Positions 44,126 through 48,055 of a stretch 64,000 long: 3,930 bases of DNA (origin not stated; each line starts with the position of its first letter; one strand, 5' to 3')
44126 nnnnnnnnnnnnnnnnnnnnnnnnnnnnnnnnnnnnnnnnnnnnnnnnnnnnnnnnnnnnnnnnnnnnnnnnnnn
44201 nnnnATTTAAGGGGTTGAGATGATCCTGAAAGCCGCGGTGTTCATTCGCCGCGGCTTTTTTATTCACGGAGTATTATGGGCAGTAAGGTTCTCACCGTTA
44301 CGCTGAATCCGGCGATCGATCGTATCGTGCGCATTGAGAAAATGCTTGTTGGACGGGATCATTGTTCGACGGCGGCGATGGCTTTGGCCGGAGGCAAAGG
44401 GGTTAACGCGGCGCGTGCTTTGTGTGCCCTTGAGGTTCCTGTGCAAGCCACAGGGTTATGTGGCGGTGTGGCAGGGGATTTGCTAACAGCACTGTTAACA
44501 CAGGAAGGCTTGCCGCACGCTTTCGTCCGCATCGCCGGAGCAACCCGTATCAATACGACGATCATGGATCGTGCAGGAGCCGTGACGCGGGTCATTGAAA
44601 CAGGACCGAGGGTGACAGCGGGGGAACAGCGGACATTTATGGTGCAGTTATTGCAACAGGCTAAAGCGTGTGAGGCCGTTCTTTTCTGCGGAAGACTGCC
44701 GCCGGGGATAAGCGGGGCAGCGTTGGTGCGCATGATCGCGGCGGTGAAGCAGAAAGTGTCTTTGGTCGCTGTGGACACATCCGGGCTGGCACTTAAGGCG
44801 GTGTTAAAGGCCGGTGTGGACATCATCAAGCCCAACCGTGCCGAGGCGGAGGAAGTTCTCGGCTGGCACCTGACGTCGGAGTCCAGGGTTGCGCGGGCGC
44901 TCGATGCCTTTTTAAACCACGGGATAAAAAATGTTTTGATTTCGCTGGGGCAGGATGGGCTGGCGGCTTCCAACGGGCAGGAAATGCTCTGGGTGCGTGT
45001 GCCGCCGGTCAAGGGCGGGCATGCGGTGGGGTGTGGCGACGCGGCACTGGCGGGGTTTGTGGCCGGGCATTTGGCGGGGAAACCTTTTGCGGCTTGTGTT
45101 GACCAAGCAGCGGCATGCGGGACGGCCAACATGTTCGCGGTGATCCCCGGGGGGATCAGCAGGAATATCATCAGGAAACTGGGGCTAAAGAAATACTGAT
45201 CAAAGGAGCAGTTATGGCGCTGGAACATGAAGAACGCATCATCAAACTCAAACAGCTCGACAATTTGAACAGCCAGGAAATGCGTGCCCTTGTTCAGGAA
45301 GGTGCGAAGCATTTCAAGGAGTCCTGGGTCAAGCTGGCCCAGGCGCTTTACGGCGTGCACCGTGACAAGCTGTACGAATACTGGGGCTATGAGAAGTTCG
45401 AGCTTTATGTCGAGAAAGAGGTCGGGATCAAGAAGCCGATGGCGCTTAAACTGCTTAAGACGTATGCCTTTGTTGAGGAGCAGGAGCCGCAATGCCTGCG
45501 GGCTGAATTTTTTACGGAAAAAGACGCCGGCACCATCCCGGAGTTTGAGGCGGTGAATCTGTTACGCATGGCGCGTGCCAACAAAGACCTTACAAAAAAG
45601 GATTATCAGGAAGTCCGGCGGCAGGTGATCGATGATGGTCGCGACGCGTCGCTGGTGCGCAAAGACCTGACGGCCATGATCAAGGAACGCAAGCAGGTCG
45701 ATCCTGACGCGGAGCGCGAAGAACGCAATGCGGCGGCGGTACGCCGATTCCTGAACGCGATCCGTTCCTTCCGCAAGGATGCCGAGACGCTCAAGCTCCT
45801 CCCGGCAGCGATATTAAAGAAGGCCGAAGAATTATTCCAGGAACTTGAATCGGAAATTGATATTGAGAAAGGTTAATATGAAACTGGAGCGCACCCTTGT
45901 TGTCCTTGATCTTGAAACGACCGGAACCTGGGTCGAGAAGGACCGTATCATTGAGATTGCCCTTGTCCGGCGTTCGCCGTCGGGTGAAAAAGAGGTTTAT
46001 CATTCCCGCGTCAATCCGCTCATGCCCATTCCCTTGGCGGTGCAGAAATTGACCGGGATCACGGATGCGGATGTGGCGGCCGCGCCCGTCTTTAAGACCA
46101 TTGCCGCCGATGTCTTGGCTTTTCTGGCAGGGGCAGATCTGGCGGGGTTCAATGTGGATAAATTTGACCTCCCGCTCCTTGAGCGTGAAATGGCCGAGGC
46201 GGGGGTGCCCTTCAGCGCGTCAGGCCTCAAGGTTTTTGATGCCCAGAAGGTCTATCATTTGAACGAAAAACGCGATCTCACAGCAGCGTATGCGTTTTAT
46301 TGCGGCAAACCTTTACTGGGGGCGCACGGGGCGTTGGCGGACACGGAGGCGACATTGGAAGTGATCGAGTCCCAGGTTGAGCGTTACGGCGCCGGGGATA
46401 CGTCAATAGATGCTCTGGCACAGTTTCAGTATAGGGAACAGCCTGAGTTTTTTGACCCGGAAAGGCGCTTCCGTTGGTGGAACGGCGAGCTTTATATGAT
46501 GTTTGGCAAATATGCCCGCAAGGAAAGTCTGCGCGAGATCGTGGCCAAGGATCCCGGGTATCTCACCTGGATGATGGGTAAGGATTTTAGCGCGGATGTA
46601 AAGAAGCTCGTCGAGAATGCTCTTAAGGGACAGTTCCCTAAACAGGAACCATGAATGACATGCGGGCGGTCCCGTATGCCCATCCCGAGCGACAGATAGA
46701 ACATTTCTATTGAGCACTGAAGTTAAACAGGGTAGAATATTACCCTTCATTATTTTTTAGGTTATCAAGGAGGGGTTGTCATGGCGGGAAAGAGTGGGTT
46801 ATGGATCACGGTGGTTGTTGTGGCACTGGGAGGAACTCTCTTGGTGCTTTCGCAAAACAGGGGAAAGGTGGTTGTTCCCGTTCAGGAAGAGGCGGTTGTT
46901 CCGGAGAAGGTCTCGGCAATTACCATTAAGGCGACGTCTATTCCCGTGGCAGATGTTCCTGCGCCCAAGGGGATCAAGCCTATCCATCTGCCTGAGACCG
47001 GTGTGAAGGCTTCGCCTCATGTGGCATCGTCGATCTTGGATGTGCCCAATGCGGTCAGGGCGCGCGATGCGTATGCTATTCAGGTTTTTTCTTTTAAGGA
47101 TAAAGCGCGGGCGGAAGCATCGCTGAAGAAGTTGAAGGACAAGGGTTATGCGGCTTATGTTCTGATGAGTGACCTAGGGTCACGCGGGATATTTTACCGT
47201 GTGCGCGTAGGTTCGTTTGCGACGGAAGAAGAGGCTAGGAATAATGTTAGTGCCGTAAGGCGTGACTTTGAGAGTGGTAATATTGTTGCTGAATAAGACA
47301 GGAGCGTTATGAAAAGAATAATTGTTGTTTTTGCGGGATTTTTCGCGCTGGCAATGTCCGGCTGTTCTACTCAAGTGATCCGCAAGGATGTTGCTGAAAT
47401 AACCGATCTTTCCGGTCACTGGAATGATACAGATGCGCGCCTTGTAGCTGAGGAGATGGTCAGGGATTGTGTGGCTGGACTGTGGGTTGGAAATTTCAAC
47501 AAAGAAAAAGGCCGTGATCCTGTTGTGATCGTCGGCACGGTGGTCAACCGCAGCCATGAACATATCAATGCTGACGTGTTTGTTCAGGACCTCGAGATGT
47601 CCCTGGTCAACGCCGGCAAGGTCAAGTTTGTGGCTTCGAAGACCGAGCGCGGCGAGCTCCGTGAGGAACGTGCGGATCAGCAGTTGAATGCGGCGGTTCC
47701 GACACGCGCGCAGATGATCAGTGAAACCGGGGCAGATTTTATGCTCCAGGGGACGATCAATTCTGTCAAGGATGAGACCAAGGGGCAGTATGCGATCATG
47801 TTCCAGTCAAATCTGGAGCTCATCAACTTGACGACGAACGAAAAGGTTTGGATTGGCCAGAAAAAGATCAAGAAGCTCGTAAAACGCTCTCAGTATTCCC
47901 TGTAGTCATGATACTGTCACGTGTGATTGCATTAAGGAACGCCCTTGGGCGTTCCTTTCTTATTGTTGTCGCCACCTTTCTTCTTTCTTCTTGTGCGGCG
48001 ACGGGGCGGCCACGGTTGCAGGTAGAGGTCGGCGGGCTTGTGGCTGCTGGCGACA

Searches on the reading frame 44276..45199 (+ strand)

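Call 80: search_protein_families(library=pfam, proteins=[window:44276-45199:+], max_evalue=0.00001)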
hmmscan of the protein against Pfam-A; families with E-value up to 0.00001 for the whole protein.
window:44276-45199:+ (307 aa): 2 families
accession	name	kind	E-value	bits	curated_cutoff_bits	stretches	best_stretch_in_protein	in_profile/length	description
PF00294.29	PfkB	-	3.1e-37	129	25.8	1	38-284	35-288/302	pfkB family carbohydrate kinase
PF08543.17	Phos_pyr_kin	-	3.7e-06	27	27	1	171-279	110-225/246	Phosphomethylpyrimidine kinase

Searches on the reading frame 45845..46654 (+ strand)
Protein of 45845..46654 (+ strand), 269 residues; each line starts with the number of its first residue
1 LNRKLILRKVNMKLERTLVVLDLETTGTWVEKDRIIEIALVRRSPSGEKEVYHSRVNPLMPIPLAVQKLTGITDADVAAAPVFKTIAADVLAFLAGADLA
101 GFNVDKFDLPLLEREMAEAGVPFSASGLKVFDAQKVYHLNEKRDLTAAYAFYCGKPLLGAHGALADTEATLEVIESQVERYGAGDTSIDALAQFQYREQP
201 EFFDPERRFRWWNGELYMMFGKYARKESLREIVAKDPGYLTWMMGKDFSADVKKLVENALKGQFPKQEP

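Call 80: search_protein_families(library=pfam, proteins=[window:45845-46654:+], max_evalue=0.00001)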
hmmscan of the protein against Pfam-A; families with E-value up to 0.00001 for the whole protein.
window:45845-46654:+ (269 aa): 1 family
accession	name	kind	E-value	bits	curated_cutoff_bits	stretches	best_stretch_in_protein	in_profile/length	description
PF00929.31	RNase_T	-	3e-20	73.8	24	1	19-173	1-163/164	Exonuclease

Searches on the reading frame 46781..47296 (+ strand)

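Call 80: search_protein_families(library=pfam, proteins=[window:46781-47296:+], max_evalue=0.00001)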
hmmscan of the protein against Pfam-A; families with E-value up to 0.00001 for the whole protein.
window:46781-47296:+ (171 aa): 1 family
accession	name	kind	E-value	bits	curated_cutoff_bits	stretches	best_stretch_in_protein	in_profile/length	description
PF05036.18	SPOR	-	2.8e-16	60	21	1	96-168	3-74/76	SPOR domain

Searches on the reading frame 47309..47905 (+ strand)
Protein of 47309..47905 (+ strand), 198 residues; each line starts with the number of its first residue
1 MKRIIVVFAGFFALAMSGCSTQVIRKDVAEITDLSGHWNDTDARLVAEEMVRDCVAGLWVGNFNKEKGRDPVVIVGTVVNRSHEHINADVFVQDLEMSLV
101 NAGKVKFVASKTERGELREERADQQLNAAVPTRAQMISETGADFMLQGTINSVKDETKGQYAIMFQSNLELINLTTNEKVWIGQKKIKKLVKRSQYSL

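Call 80: search_protein_families(library=pfam, proteins=[window:47309-47905:+], max_evalue=0.00001)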
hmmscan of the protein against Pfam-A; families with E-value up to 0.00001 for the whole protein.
window:47309-47905:+ (198 aa): 1 family
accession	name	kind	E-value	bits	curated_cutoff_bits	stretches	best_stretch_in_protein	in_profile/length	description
PF13036.11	LpoB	-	9.6e-35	120.1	22.3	1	42-187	1-147/147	Peptidoglycan-synthase activator LpoB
